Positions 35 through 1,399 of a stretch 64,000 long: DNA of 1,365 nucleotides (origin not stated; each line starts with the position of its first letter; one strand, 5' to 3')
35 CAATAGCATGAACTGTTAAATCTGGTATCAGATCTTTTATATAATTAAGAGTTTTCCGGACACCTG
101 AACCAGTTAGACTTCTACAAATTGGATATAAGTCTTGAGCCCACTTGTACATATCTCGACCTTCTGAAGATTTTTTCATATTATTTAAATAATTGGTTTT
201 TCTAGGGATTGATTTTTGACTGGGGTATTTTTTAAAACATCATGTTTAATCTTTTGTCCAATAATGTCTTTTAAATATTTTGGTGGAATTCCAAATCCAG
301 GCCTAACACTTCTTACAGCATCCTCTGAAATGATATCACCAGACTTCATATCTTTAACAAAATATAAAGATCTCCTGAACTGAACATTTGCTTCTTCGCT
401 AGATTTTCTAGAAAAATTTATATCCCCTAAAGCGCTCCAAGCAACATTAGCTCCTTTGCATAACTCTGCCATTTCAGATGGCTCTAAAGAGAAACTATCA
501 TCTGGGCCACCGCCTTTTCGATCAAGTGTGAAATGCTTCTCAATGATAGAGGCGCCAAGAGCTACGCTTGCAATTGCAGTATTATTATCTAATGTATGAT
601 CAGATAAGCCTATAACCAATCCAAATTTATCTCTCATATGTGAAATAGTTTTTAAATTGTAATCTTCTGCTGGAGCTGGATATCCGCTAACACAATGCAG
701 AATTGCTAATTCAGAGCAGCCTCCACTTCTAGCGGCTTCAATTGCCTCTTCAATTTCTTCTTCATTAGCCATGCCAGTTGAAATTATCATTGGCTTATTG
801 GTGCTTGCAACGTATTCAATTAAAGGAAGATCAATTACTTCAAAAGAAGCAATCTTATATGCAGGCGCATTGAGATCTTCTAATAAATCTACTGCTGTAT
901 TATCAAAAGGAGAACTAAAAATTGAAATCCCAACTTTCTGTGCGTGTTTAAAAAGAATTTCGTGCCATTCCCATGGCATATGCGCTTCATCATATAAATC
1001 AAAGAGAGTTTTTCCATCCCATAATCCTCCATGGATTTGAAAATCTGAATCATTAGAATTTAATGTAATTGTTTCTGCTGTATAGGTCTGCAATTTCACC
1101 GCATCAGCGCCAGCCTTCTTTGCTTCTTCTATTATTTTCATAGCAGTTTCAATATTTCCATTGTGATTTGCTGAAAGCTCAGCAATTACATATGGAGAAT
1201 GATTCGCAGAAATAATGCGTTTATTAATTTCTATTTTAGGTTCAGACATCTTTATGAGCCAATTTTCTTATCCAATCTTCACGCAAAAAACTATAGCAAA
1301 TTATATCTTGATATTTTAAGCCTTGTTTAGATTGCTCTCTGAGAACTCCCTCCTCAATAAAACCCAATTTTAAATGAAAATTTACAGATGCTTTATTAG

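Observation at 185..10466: Two different nonulosonic-acid synthases in one locus: a neuA-neuB-neuC set plus pseC-pseG-pseH-pseI, without pseB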

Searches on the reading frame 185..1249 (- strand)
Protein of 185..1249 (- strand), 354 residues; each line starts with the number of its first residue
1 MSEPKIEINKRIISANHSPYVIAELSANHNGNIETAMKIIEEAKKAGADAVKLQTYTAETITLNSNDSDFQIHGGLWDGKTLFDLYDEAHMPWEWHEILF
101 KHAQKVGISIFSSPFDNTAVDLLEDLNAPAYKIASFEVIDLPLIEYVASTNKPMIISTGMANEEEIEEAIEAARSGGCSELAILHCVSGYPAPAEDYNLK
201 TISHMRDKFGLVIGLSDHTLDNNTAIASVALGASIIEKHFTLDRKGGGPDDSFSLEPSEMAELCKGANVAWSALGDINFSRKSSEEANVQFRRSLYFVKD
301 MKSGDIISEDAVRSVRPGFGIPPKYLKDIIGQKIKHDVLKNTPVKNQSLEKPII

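Call 3: search_protein_families(library=ncbifam, proteins=[window:185-1249:-], max_evalue=0.00001)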
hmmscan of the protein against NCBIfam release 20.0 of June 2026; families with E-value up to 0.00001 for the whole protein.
window:185-1249:- (354 aa): 2 families
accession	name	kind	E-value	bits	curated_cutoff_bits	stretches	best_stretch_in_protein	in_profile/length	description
TIGR03586.1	PseI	equivalog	1.2e-151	504.6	340.25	1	19-344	2-327/327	pseudaminic acid synthase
TIGR03569.1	NeuB_NnaB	equivalog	2.8e-94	315.9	399.65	1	20-341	2-326/329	N-acetylneuraminate synthase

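Call 7: find_encoding_contigs(protein=window:185-1249:-, flank=10000, max_places=6)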
Protein window:185-1249:- (354 aa): 23 contigs read that carry it; 6 places shown.
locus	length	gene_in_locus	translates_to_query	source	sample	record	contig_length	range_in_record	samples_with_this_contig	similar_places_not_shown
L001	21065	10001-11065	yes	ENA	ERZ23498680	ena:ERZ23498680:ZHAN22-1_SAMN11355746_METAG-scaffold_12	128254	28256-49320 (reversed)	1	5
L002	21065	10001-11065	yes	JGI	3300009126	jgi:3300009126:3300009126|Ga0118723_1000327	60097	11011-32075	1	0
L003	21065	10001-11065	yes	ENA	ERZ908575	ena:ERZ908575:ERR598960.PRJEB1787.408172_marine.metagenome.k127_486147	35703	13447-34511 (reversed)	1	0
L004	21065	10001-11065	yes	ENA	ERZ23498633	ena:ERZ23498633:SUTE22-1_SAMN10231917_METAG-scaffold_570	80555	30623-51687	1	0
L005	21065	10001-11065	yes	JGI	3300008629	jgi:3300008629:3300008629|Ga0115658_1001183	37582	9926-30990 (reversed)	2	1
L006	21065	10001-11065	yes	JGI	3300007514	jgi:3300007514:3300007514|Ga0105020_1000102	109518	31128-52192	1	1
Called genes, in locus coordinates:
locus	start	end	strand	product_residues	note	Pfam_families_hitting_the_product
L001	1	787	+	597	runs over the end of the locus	PF00664:ABC_membrane (weak), PF00005:ABC_tran, PF02463:SMC_N (weak)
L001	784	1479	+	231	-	PF02348:CTP_transf_3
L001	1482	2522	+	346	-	PF03102:NeuB, PF08666:SAF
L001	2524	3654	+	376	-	PF02350:Epimerase_2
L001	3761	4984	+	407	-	-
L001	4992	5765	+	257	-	PF00977:His_biosynth, PF05690:ThiG (faint), PF02581:TMP-TENI (faint), PF04309:G3P_antiterm (faint), PF01207:Dus (faint), PF03060:NMO (weak)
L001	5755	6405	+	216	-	PF00117:GATase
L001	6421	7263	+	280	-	-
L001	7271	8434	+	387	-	PF01041:DegT_DnrJ_EryC1, PF00155:Aminotran_1_2 (weak)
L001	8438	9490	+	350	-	-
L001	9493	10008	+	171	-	PF13302:Acetyltransf_3, PF13420:Acetyltransf_4, PF13523:Acetyltransf_8 (weak), PF00583:Acetyltransf_1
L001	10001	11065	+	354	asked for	PF03102:NeuB, PF08666:SAF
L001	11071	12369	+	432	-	PF16254:DUF4910, PF09940:DUF2172, PF16221:HTH_47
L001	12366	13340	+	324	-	PF03328:HpcH_HpaI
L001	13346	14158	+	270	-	PF02522:Antibiotic_NAT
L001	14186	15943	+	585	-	PF27859:LIC12162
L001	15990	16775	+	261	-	PF05050:Methyltransf_21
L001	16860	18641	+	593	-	PF27859:LIC12162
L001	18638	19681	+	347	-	PF01408:GFO_IDH_MocA, PF22725:GFO_IDH_MocA_C3, PF02894:GFO_IDH_MocA_C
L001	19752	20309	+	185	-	PF13580:SIS_2, PF01380:SIS (faint)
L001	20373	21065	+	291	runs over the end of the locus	PF05050:Methyltransf_21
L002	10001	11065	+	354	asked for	PF03102:NeuB, PF08666:SAF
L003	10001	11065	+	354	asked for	PF03102:NeuB, PF08666:SAF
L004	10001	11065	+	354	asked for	PF03102:NeuB, PF08666:SAF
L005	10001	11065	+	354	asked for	PF03102:NeuB, PF08666:SAF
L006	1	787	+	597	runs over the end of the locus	PF00664:ABC_membrane (weak), PF00005:ABC_tran, PF02463:SMC_N (weak)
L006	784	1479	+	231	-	PF02348:CTP_transf_3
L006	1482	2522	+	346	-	PF03102:NeuB, PF08666:SAF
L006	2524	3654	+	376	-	PF02350:Epimerase_2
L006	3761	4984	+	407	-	-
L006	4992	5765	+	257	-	PF00977:His_biosynth, PF05690:ThiG (faint), PF02581:TMP-TENI (faint), PF04309:G3P_antiterm (faint), PF01207:Dus (faint), PF03060:NMO (weak)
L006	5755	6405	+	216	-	PF00117:GATase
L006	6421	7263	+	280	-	-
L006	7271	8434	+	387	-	PF01041:DegT_DnrJ_EryC1, PF00155:Aminotran_1_2 (weak)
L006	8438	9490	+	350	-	-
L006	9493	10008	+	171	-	PF13302:Acetyltransf_3, PF13420:Acetyltransf_4, PF13523:Acetyltransf_8 (weak), PF00583:Acetyltransf_1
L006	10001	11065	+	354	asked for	PF03102:NeuB, PF08666:SAF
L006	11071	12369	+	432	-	PF16254:DUF4910, PF09940:DUF2172, PF16221:HTH_47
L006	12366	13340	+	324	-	PF03328:HpcH_HpaI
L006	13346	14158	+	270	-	PF02522:Antibiotic_NAT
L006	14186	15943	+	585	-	PF27859:LIC12162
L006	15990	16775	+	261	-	PF05050:Methyltransf_21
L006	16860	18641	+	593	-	PF27859:LIC12162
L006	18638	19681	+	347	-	PF01408:GFO_IDH_MocA, PF22725:GFO_IDH_MocA_C3, PF02894:GFO_IDH_MocA_C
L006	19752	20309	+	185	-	PF13580:SIS_2, PF01380:SIS (faint)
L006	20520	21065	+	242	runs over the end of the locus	PF05050:Methyltransf_21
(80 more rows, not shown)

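Call 14: find_related_loci(query=L006:19752-20309:+, collection=metagenome_contigs, flank=10000)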
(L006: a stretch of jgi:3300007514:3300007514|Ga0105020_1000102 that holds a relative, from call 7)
Query L006:19752-20309:+ (185 aa) in metagenome_contigs; peptide patterns used: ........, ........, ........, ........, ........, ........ (x = any residue, [..] = any of these).
497 stretches matched a pattern; 152 encode a relative of the query (tblastn E <= 1e-3); the best 80 are kept; 80 distinct loci.
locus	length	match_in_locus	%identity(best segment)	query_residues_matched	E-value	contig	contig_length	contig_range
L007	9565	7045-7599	100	1-185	9e-124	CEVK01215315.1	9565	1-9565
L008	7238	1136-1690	100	1-185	9e-124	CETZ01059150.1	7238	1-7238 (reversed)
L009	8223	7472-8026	100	1-185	9e-124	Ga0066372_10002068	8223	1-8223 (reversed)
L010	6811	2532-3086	98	1-185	2e-121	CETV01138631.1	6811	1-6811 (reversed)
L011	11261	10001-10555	88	1-185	1e-110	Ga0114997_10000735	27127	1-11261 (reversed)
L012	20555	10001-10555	88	1-185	3e-110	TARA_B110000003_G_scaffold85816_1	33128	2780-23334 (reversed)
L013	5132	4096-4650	87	1-185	3e-110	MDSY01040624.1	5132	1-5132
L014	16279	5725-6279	87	1-185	4e-109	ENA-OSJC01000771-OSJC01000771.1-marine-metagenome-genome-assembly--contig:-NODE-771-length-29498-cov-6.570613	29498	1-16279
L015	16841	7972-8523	84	1-184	1e-105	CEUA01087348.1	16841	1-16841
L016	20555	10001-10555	85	1-185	2e-105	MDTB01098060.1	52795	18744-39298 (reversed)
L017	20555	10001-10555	81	1-185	3e-102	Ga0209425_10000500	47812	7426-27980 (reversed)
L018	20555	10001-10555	82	1-185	6e-102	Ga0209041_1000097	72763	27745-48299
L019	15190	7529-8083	80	1-185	5e-102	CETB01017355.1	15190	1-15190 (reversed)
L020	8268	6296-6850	70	1-185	2e-89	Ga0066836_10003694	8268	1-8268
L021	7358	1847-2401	70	1-185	2e-89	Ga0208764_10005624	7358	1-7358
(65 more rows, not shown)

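Call 17: search_protein_families(library=pfam, proteins=[L008:1757-2632:+, L008:2652-4514:+, L008:4511-5605:+, L008:5602-6027:+, L008:6012-6785:+, L001:14186-15943:+, L001:11071-12369:+], max_evalue=0.001)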
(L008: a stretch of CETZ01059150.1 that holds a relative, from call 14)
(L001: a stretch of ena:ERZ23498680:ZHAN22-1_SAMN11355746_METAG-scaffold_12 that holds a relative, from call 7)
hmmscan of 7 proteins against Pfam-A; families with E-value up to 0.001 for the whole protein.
L008:1757-2632:+ (291 aa): 1 family
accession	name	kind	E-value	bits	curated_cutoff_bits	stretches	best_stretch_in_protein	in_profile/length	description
PF05050.19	Methyltransf_21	-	3.4e-12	47.2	22.7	1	96-259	1-170/173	Methyltransferase FkbM domain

L008:2652-4514:+ (620 aa): 0 families

L008:4511-5605:+ (364 aa): 5 families
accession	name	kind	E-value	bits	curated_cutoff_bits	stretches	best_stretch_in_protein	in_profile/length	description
PF16363.11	GDP_Man_Dehyd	-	4e-33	115.7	27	1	13-326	1-332/332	GDP-mannose 4,6 dehydratase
PF01370.27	Epimerase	-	4.5e-29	102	20.9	1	12-239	1-222/240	NAD dependent epimerase/dehydratase family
PF02719.21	Polysacc_synt_2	-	1.2e-13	51.4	20.2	1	12-228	1-203/293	Polysaccharide biosynthesis protein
PF04321.23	RmlD_sub_bind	-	2.7e-08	33.7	27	1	11-174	2-142/287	RmlD substrate binding domain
PF01073.25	3Beta_HSD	-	3.2e-06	26.8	22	1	13-215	1-205/280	3-beta hydroxysteroid dehydrogenase/isomerase family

L008:5602-6027:+ (141 aa): 0 families

L008:6012-6785:+ (257 aa): 2 families
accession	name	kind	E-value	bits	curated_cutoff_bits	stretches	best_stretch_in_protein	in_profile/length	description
PF00483.29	NTP_transferase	-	1.7e-21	77.4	21.2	1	6-215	1-200/245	Nucleotidyl transferase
PF12804.13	NTP_transf_3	-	5.6e-07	30.3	27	1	7-62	1-51/160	MobA-like NTP transferase domain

L001:14186-15943:+ (585 aa): 0 families

L001:11071-12369:+ (432 aa): 3 families
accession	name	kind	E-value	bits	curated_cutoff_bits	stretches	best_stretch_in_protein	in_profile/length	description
PF16254.10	DUF4910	-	4.5e-100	334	26.6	1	11-351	1-247/247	Domain of unknown function (DUF4910)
PF09940.16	DUF2172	-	1.1e-37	128.7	27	1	62-153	1-92/92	Domain of unknown function (DUF2172)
PF16221.11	HTH_47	-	4.3e-23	81.1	27.1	1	358-426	7-77/78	winged helix-turn-helix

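Call 19: search_protein_families(library=ncbifam, proteins=[L008:4511-5605:+, L008:5602-6027:+, L008:6012-6785:+, L008:2652-4514:+, L008:6789-7238:+, L012:13347-14579:+, L012:14576-15715:+, L012:15818-16852:+, L012:16827-17960:+, L012:17911-19095:+], max_evalue=1e-8)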
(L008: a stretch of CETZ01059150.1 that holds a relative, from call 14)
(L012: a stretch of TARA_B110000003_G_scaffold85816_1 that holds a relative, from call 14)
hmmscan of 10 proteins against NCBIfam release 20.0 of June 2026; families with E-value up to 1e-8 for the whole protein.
L008:4511-5605:+ (364 aa): 8 families
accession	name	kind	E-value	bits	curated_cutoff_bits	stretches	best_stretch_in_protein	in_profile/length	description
TIGR02622.1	CDP_4_6_dhtase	equivalog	2.4e-141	470.9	278.45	1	7-352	2-352/352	CDP-glucose 4,6-dehydratase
TIGR01181.1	dTDP_gluc_dehyt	equivalog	9e-29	100.6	365.1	1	11-332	1-313/321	dTDP-glucose 4,6-dehydratase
TIGR04180.1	EDH_00030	hypoth_equivalog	3.4e-20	72.3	475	1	12-306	1-283/297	NAD-dependent 4,6-dehydratase LegB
TIGR01179.1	galE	equivalog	1.2e-17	63.8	262.3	1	11-173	1-161/332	UDP-glucose 4-epimerase GalE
NF007490.0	PRK10084.1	subfamily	8.2e-15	54.6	649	1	11-347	2-351/361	dTDP-glucose 4,6-dehydratase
NF007582.0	PRK10217.1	equivalog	5.4e-14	52.1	698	1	11-175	3-178/355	dTDP-glucose 4,6-dehydratase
TIGR01472.1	gmd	equivalog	2.6e-13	49.9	415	1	12-233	3-230/342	GDP-mannose 4,6-dehydratase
NF007956.0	PRK10675.1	subfamily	9.2e-10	38.2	394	1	11-164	2-156/338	UDP-glucose 4-epimerase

L008:5602-6027:+ (141 aa): 0 families

L008:6012-6785:+ (257 aa): 13 families
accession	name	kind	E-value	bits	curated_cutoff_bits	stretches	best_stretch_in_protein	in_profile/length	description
TIGR02623.1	G1P_cyt_trans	equivalog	3.1e-109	364.3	300.25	1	5-256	1-253/255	glucose-1-phosphate cytidylyltransferase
TIGR03992.1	Arch_glmU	subfamily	4.1e-26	91.8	292.1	1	5-240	1-216/393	bifunctional sugar-1-phosphate nucleotidylyltransferase/acetyltransferase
NF049965.1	GlMnHpPGnyltfHddC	equivalog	2.7e-25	89.3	300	2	5-79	1-76/221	D-glycero-D-manno-heptose 1-phosphate guanosyltransferase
NF052502.1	man1P_GTase_Rv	exception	4.9e-19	68.4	440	1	6-241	2-222/352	mannose-1-phosphate guanylyltransferase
NF045761.1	NAMPUrTaseMurU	equivalog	5.3e-16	59.2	250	0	5-69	1-65/226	N-acetylmuramate alpha-1-phosphate uridylyltransferase MurU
NF041173.1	Sug_nt_acttase_Thmprot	equivalog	1.6e-14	53.7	600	1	5-205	1-178/405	bifunctional sugar-1-phosphate nucleotidylyltransferase/acetyltransferase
TIGR01208.1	rmlA_long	equivalog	1.9e-14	53.3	320.25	1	6-185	1-163/353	glucose-1-phosphate thymidylyltransferase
NF041313.1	UDPGP_AglF_Halo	equivalog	2.4e-14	53.4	400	1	5-68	1-64/234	UTP--glucose-1-phosphate uridylyltransferase AglF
TIGR01099.1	galU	equivalog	1e-11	45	326.8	1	4-204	1-215/261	UTP--glucose-1-phosphate uridylyltransferase GalU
TIGR02091.1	glgC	equivalog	2.6e-10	39.9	424.9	1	7-186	3-181/364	glucose-1-phosphate adenylyltransferase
TIGR01173.1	glmU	equivalog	2.7e-10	39.7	366.85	1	5-76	1-66/452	bifunctional UDP-N-acetylglucosamine diphosphorylase/glucosamine-1-phosphate N-acetyltransferase GlmU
NF003670.0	PRK05293.1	equivalog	3.1e-10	39.5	470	0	7-185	7-185/382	glucose-1-phosphate adenylyltransferase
NF001947.0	PRK00725.1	subfamily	3.4e-09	36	470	1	7-184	19-196/426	glucose-1-phosphate adenylyltransferase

L008:2652-4514:+ (620 aa): 1 family
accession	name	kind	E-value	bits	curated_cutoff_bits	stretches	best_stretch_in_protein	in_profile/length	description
TIGR04326.1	O_ant_LIC13510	subfamily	3.5e-123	412.1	250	1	19-606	1-600/602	TIGR04326 family surface carbohydrate biosynthesis protein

L008:6789-7238:+ (150 aa): 9 families
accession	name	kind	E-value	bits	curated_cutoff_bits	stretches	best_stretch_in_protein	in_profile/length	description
TIGR01179.1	galE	equivalog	1.6e-16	60.1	262.3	1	2-150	1-158/332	UDP-glucose 4-epimerase GalE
TIGR01214.1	rmlD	equivalog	1.7e-14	53.6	224.05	1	2-148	1-135/285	dTDP-4-dehydrorhamnose reductase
NF042422.1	oxyalk_red_OleD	equivalog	4.7e-12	45.9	580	1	1-138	1-140/329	2-alkyl-3-oxoalkanoate reductase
TIGR03466.1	HpnA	hypoth_equivalog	1.2e-11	44.1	367.65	1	1-133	1-133/327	hopanoid-associated sugar epimerase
TIGR01777.1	yfcH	hypoth_equivalog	1.4e-10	41.3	207.35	1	3-134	1-132/292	TIGR01777 family oxidoreductase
NF043036.1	ErythonDh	equivalog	3.2e-10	39.7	325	1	1-138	1-150/321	D-erythronate dehydrogenase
TIGR02197.1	heptose_epim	equivalog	2.1e-09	37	274.6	1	3-137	1-138/316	ADP-glyceromanno-heptose 6-epimerase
NF007956.0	PRK10675.1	subfamily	4e-09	36.1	394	1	1-150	1-162/338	UDP-glucose 4-epimerase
TIGR01181.1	dTDP_gluc_dehyt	equivalog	9.2e-09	34.8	365.1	0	2-145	1-159/321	dTDP-glucose 4,6-dehydratase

L012:13347-14579:+ (410 aa): 0 families

L012:14576-15715:+ (379 aa): 8 families
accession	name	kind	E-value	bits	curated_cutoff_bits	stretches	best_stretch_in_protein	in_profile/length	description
NF041876.1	EPS_EpsE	equivalog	5.1e-20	72.1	400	1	166-345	186-368/389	exopolysaccharide biosynthesis GT4 family glycosyltransferase EpsE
TIGR03088.1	stp2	hypoth_equivalog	1.4e-13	50.6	409.05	1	167-359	161-360/374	TIGR03088 family PEP-CTERM/XrtA system glycosyltransferase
TIGR04047.1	MSMEG_0565_glyc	hypoth_equivalog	1.3e-12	47.5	259.85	1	171-365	164-367/373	MSMEG_0565 family glycosyltransferase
NF053787.1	GlcN_PG_synth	equivalog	6.5e-11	41.7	480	1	260-361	247-348/361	N-acetylglucosaminyl phosphatidylglycerol synthase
TIGR03999.1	thiol_BshA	equivalog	1.4e-10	40.6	273.7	1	166-341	167-341/375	N-acetyl-alpha-D-glucosaminyl L-malate synthase BshA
NF047684.1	TeichurnBiosyTuaC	equivalog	6.3e-10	38.5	550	1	208-356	232-373/391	teichuronic acid biosynthesis protein TuaC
NF038295.1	EPS_HpsP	equivalog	1.5e-09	37.4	550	1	145-367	156-382/388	hormogonium polysaccharide biosynthesis glycosyltransferase HpsP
TIGR03449.1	mycothiol_MshA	equivalog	6.5e-09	35.2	462.5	0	200-365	225-396/406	D-inositol-3-phosphate glycosyltransferase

L012:15818-16852:+ (344 aa): 13 families
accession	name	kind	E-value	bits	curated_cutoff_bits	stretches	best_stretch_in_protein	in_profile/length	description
TIGR04130.1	FnlA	equivalog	1.8e-186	618.9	730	1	3-335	1-335/337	UDP-N-acetylglucosamine 4,6-dehydratase/5-epimerase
TIGR03589.1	PseB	equivalog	4.4e-92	308.5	407.75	1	4-324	2-323/324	UDP-N-acetylglucosamine 4,6-dehydratase (inverting)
TIGR04180.1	EDH_00030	hypoth_equivalog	1.2e-17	63.9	475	1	10-128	2-123/297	NAD-dependent 4,6-dehydratase LegB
TIGR03466.1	HpnA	hypoth_equivalog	8.9e-17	61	367.65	1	9-128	3-115/327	hopanoid-associated sugar epimerase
NF041293.1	G6PDh_Azf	equivalog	8.4e-15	54.9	400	1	8-130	4-119/252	NAD-dependent glucose-6-phosphate dehydrogenase Azf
TIGR01181.1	dTDP_gluc_dehyt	equivalog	1.4e-13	50.7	365.1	1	9-259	2-278/321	dTDP-glucose 4,6-dehydratase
TIGR01179.1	galE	equivalog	1.5e-13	50.3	262.3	1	9-170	2-179/332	UDP-glucose 4-epimerase GalE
TIGR02622.1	CDP_4_6_dhtase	equivalog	2.7e-12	46.5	278.45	1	3-129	1-132/352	CDP-glucose 4,6-dehydratase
NF052578.1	StrlDmthSdmBMthl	equivalog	2.8e-12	47.1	600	1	10-140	4-126/328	sterol demethylase protein SdmB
NF042422.1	oxyalk_red_OleD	equivalog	1.1e-09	38.2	580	1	9-129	3-113/329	2-alkyl-3-oxoalkanoate reductase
TIGR02197.1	heptose_epim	equivalog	3.3e-09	36.4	274.6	0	9-169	1-172/316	ADP-glyceromanno-heptose 6-epimerase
NF011728.1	PRK15181.1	equivalog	3.6e-09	36.1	760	0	6-121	15-136/348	Vi polysaccharide biosynthesis UDP-N-acetylglucosaminuronic acid C-4 epimerase TviC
NF042423.1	oxyalk_red_Shew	equivalog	7.5e-09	35.1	580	0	7-128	9-120/331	2-alkyl-3-oxoalkanoate reductase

L012:16827-17960:+ (377 aa): 1 family
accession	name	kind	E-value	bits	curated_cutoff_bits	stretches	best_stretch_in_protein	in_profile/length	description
NF047837.1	UDPAcbARedWbcJ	equivalog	7.6e-164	545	500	1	10-375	1-366/372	UDP-2-acetamido-2,6-beta-L-arabino-hexul-4-ose reductase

L012:17911-19095:+ (394 aa): 2 families
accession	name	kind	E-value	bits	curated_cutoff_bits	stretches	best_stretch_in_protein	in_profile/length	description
TIGR00236.1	wecB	equivalog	1e-71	242.1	210.15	1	21-380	1-364/366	non-hydrolyzing UDP-N-acetylglucosamine 2-epimerase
TIGR03568.1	NeuC_NnaA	equivalog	2.1e-23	82.8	235.9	1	22-377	2-364/365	UDP-N-acetylglucosamine 2-epimerase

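Call 20: find_homologous_proteins(query=L008:6012-6785:+, max_evalue=1e-60)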
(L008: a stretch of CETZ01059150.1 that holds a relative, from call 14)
Query L008:6012-6785:+ (257 aa): 7973 proteins with E <= 1e-60 among 8000 candidates; the best 120 are listed.
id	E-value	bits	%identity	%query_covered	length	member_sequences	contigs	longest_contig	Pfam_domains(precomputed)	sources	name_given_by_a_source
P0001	3.4e-172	589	100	98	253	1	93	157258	PF00483.30,PF12804.14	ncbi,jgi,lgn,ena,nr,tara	ncbi:MAG: glucose-1-phosphate cytidylyltransferase [Pseudomonadota bacterium]|nr:glucose-1-phosphate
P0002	5.5e-172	588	98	100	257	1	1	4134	PF00483.30,PF12804.14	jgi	-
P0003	6.3e-172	588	100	98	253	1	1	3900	PF00483.30,PF12804.14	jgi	-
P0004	9.2e-172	587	100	98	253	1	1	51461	PF00483.30,PF12804.14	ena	-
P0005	9.2e-172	587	100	98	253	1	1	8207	PF00483.30,PF12804.14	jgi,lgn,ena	-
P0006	1.2e-171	587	100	98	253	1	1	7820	PF00483.30,PF12804.14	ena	-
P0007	1.6e-171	587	100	98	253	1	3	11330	PF00483.30,PF12804.14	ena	-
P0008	1.7e-171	587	100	98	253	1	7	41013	PF00483.30,PF12804.14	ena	-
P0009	1.7e-171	587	100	98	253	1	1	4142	PF00483.30,PF12804.14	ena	-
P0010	4.0e-171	585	100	98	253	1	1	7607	PF00483.30,PF12804.14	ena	-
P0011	4.6e-171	585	99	98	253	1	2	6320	PF00483.30,PF12804.14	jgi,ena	-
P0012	5.8e-171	585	100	98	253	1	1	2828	PF00483.30,PF12804.14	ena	-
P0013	5.9e-171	585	99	98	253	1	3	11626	PF00483.30,PF12804.14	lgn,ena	-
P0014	8.2e-171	584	99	98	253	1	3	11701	PF00483.30,PF12804.14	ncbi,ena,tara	tara:strand:+ start:608 stop:1369 length:762 start_codon:yes stop_codon:yes gene_type:complete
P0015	1.1e-170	584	99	98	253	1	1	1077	PF00483.30,PF12804.14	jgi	-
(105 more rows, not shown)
